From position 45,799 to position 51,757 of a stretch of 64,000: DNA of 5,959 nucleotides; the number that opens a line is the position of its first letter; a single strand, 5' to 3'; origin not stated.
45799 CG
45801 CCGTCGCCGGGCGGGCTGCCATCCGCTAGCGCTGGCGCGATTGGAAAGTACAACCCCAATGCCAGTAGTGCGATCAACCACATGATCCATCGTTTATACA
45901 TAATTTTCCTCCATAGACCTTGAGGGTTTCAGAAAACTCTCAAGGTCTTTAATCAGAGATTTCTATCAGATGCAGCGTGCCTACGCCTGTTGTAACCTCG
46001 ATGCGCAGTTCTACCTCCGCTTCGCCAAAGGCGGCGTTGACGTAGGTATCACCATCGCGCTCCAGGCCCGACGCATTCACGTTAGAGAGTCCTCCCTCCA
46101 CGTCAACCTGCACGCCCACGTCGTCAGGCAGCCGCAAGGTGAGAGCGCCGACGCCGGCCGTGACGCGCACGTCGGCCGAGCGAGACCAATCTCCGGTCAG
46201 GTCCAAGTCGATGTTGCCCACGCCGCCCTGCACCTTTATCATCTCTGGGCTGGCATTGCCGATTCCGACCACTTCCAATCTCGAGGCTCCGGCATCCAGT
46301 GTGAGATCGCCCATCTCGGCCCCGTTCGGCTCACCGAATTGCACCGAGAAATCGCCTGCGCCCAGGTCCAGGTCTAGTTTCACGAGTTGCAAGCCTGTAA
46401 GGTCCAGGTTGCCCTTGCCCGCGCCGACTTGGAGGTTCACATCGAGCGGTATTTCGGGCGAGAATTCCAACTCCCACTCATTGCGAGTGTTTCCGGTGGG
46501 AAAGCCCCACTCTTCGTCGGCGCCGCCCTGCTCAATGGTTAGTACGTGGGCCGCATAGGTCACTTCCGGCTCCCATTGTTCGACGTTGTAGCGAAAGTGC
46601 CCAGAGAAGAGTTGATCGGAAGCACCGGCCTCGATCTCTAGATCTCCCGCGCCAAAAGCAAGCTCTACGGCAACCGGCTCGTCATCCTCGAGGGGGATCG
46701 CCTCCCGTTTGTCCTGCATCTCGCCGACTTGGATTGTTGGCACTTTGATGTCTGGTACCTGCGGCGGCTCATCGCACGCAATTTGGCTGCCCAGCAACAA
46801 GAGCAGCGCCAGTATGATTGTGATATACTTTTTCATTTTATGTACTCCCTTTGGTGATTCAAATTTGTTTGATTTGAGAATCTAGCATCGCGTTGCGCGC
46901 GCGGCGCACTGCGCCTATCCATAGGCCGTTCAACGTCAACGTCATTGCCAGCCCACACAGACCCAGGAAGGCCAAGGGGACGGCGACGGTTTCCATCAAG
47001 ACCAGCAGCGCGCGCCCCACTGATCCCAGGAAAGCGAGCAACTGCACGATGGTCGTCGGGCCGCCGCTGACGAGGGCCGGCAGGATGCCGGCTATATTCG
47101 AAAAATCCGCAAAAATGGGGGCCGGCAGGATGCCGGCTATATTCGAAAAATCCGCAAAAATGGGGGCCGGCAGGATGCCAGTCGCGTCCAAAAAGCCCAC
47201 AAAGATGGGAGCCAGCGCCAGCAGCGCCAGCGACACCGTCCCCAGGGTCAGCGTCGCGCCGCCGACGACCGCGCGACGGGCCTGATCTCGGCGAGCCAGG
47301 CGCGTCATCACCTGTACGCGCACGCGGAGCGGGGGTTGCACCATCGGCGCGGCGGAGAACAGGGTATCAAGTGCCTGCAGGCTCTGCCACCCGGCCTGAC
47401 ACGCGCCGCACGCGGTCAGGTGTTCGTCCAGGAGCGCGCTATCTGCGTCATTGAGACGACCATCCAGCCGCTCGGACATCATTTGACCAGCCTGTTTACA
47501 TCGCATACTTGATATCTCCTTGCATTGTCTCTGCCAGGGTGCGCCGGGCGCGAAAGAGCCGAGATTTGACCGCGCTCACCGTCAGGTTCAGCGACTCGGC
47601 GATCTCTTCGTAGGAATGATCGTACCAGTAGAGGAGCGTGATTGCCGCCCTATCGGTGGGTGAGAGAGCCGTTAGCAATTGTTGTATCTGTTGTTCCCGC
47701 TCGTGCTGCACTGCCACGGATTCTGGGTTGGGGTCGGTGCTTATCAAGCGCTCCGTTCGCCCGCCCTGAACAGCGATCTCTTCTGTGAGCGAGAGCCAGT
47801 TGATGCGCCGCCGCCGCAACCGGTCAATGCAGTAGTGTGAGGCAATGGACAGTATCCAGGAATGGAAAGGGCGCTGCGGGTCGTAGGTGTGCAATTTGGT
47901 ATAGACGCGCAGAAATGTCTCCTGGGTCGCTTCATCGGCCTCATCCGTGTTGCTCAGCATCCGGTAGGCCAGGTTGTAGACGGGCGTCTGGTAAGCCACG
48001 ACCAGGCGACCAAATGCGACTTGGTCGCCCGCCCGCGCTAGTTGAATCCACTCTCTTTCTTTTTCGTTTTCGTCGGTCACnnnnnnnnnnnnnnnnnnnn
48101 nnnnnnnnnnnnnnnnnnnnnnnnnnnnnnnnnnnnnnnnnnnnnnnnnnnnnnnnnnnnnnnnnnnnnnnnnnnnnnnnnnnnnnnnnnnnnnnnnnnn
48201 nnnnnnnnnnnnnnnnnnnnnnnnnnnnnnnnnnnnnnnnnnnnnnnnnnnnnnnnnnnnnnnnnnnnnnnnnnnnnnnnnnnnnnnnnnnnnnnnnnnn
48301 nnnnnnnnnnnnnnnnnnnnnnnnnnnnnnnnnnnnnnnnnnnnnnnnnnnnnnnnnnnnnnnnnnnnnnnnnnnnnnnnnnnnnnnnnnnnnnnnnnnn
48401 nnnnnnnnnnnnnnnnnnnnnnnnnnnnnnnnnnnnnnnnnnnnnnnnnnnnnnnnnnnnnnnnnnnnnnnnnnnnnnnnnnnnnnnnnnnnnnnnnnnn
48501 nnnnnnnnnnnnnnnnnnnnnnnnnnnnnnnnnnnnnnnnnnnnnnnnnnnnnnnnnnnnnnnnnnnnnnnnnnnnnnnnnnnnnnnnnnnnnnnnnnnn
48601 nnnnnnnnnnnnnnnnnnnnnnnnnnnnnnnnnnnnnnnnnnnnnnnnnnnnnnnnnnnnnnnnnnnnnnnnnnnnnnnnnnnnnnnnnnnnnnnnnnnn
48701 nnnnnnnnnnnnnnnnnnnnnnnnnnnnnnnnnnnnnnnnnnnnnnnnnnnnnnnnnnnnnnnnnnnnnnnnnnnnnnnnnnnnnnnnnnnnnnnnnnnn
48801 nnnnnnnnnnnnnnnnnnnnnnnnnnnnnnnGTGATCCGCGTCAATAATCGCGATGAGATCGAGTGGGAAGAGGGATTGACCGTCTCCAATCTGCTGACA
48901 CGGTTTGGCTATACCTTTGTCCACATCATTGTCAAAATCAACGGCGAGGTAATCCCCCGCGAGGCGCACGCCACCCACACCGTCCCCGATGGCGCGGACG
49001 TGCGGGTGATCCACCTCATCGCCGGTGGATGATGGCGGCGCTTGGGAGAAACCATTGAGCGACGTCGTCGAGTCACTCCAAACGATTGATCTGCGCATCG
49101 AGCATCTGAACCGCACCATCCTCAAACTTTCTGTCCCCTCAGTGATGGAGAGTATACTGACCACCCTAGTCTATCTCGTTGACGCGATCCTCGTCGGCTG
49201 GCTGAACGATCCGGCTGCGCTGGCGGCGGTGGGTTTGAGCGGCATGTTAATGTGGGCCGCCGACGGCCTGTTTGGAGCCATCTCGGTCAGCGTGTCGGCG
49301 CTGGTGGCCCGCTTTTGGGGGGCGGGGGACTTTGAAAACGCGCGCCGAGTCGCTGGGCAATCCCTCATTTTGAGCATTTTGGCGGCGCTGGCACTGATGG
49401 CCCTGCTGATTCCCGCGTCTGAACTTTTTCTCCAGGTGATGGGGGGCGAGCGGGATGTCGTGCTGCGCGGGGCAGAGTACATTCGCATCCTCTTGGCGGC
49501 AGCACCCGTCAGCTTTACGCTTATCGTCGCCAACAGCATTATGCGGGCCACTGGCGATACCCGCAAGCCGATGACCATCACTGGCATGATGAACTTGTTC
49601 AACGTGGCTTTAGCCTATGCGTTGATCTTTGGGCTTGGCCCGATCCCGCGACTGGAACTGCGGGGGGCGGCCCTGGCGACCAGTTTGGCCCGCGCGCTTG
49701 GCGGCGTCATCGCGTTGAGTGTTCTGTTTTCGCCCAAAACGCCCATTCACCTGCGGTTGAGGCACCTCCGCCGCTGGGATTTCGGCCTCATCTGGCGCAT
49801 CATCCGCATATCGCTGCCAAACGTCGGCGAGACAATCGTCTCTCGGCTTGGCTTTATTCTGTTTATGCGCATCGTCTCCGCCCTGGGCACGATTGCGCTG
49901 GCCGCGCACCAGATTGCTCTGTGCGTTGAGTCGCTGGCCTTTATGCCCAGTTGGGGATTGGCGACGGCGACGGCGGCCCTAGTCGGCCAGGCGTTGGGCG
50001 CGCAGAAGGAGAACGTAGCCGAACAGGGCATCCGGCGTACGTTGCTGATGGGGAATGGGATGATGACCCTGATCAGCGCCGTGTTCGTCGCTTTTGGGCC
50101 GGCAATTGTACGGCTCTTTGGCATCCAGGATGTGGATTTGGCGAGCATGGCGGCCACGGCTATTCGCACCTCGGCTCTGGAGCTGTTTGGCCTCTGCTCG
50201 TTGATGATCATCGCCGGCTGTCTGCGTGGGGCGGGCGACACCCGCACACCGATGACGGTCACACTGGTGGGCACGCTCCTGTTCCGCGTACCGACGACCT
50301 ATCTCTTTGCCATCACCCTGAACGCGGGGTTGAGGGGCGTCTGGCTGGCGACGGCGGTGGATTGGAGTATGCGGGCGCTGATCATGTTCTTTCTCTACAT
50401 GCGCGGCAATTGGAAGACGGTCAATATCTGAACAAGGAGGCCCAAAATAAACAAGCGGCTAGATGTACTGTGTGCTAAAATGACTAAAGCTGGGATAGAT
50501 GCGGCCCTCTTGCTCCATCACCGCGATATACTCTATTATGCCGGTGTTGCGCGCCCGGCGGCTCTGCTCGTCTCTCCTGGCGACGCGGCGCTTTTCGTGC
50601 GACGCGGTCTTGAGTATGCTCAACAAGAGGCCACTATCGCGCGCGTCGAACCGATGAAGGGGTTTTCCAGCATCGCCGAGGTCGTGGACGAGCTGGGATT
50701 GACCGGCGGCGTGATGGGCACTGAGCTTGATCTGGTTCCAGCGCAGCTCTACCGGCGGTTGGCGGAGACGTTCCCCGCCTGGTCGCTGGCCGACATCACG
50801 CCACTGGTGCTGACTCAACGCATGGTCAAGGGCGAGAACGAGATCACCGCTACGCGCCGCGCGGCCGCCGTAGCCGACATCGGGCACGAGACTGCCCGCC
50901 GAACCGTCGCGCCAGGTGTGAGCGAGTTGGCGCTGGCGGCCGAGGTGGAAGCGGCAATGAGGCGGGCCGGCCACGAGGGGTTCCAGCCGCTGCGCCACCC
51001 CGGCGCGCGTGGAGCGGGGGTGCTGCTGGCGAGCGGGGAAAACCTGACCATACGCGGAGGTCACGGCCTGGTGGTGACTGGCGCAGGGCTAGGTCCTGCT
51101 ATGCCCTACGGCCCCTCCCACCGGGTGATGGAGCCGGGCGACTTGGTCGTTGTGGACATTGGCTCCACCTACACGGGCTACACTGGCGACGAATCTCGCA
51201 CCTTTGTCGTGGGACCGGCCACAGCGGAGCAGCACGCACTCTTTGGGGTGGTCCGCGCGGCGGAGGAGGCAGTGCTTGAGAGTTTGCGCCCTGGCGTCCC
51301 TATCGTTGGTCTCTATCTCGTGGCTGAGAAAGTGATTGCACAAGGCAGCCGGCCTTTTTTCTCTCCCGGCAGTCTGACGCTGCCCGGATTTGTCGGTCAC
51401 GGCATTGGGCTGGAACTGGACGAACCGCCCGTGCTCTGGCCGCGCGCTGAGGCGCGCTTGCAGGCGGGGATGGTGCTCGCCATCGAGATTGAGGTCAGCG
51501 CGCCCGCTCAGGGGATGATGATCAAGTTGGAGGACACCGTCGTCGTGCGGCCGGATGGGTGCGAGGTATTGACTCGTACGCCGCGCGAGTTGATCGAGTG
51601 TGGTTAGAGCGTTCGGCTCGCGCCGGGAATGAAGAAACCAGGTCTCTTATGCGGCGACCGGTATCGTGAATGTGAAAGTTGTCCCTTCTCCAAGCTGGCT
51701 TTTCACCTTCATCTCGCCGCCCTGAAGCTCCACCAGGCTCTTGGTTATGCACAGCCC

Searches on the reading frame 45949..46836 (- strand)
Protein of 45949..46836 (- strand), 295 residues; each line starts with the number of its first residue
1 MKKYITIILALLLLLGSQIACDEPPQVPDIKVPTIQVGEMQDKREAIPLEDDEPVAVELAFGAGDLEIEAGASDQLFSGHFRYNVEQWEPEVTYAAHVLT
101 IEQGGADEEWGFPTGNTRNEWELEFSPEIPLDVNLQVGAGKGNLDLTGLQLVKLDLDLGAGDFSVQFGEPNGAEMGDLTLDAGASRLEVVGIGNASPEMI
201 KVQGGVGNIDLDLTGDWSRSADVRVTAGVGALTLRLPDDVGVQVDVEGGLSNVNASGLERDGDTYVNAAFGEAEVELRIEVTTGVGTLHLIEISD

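Call 15: search_protein_families(library=pfam, proteins=[window:45949-46836:-], max_evalue=0.00001)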
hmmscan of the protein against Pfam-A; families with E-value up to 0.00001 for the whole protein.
window:45949-46836:- (295 aa): 1 family
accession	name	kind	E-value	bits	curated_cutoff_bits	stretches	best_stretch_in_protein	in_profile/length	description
PF17115.11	Toast_rack_N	-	6.1e-17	62.1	22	1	51-139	2-92/92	N-terminal domain of toast_rack, DUF2154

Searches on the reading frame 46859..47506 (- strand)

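Call 16: search_protein_families(library=pfam, proteins=[window:46859-47506:-], max_evalue=0.00001)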
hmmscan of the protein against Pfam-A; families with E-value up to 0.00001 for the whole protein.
window:46859-47506:- (215 aa): 1 family
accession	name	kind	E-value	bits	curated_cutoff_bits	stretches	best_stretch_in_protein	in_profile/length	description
PF13490.11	zf-HC2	-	5.8e-08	33.1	22.2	1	3-37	1-35/35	Putative zinc-finger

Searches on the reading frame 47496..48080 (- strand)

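Call 16: search_protein_families(library=pfam, proteins=[window:47496-48080:-], max_evalue=0.00001)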
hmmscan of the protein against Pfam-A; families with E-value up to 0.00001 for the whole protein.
window:47496-48080:- (194 aa): 4 families
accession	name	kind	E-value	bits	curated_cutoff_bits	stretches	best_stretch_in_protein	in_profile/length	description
PF04542.20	Sigma70_r2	-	9.7e-19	67.4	24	1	26-92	1-69/71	Sigma-70 region 2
PF08281.18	Sigma70_r4_2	-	1.9e-18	66.2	25.7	1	130-182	2-54/54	Sigma-70, region 4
PF04545.22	Sigma70_r4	-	5.1e-11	42.4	24.1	1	136-182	2-48/50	Sigma-70, region 4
PF07638.17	Sigma70_ECF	-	7.4e-07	29.7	21.1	1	10-186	6-183/185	ECF sigma factor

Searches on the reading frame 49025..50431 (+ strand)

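Call 16: search_protein_families(library=pfam, proteins=[window:49025-50431:+], max_evalue=0.00001)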
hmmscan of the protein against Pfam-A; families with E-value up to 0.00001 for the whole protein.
window:49025-50431:+ (468 aa): 1 family
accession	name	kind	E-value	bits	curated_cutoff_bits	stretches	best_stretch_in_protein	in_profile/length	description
PF01554.23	MatE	-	6.4e-58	195.4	24.9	2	269-427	5-161/161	MatE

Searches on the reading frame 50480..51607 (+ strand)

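Call 16: search_protein_families(library=pfam, proteins=[window:50480-51607:+], max_evalue=0.00001)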
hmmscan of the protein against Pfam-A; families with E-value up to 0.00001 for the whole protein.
window:50480-51607:+ (375 aa): 2 families
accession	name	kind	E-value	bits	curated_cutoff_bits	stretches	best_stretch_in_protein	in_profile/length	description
PF00557.29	Peptidase_M24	-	3e-42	145.2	23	1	125-357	3-207/208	Metallopeptidase family M24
PF01321.24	Creatinase_N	-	1.4e-14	55.2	22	1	1-116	9-128/128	Creatinase/Prolidase N-terminal domain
